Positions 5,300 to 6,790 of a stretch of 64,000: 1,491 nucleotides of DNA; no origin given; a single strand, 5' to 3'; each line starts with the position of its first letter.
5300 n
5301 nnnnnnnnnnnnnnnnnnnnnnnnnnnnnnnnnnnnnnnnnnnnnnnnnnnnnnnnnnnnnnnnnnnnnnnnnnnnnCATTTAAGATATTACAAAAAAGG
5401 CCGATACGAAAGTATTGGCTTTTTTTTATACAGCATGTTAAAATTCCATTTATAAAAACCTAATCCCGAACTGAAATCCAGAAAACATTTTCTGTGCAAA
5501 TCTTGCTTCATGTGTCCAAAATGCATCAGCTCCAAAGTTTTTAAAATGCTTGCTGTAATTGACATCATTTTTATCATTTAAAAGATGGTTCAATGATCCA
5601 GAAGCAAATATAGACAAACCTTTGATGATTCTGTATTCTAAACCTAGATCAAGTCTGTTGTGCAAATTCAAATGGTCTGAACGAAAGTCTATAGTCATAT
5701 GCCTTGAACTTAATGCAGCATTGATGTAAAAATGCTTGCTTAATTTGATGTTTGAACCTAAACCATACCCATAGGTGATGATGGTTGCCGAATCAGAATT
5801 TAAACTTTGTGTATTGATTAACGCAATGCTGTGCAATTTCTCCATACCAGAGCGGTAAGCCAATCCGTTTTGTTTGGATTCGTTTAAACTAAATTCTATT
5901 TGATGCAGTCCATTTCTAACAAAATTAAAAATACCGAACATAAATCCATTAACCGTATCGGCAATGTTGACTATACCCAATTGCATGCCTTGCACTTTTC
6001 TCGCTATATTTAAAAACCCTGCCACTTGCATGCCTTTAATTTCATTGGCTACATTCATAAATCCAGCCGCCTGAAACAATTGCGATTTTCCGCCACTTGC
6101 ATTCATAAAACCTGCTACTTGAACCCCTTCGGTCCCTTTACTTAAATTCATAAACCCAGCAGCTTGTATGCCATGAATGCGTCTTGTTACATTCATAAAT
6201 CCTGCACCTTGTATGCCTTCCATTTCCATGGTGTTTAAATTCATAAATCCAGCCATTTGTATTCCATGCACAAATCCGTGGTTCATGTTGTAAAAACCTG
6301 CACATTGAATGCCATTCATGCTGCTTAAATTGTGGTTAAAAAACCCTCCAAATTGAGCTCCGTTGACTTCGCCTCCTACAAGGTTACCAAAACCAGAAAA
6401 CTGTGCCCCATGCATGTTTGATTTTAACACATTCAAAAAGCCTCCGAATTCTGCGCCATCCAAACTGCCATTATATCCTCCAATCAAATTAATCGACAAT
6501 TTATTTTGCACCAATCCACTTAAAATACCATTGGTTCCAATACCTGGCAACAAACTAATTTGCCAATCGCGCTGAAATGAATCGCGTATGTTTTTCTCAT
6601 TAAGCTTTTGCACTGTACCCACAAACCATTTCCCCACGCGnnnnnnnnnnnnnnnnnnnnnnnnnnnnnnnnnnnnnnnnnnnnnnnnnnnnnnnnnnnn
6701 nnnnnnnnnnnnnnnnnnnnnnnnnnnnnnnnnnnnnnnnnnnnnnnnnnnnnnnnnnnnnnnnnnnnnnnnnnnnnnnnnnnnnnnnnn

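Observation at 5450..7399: STN-domain outer-membrane protein carrying ~10 tandem 15-16-aa G-[IVM]-Q-x-A-G-F-[MFL]-N repeats, translationally coupled to FecR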

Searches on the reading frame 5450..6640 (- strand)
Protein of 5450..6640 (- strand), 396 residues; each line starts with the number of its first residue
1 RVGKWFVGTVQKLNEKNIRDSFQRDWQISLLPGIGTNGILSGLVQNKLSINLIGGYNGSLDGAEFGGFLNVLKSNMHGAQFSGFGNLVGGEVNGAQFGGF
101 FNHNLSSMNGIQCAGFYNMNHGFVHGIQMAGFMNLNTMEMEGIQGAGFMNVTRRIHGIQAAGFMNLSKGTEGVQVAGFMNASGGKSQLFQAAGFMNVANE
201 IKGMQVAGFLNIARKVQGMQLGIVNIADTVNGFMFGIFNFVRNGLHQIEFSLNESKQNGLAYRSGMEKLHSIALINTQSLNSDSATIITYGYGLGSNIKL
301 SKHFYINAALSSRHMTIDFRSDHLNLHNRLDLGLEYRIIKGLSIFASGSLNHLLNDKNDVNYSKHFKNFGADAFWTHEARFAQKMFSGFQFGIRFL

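Call 29: search_protein_families(library=pfam, proteins=[window:5450-6640:-], max_evalue=5)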
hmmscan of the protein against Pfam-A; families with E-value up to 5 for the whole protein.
window:5450-6640:- (396 aa): 0 families

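Call 57: search_protein_representatives(protein=window:5450-6577:-)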
Query: 375 residues. Proteins with E-value up to 0.001 (for the whole library): 5462; up to 1e-10: 3424; up to 1e-30: 1188. The best 150 are listed.
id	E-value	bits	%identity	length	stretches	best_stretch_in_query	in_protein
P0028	2.4e-93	330.0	49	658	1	2-375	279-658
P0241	1.2e-82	294.8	43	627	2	71-341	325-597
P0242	7.7e-80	285.5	39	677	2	47-361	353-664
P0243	2.1e-76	274.2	38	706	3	53-371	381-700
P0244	6.0e-74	266.2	37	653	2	53-374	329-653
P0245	2.2e-73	264.3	39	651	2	106-373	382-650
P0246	3.3e-73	263.7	41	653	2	37-330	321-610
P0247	4.4e-73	263.3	39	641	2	57-338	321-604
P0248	1.3e-72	261.8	40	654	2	39-339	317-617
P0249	2.6e-72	260.8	34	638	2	3-200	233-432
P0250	3.6e-72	260.3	38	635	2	69-374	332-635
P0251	5.8e-72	259.6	41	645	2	100-374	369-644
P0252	8.4e-72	259.1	39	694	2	5-194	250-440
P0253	1.1e-71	258.7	42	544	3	3-159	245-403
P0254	1.3e-71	258.5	43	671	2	97-375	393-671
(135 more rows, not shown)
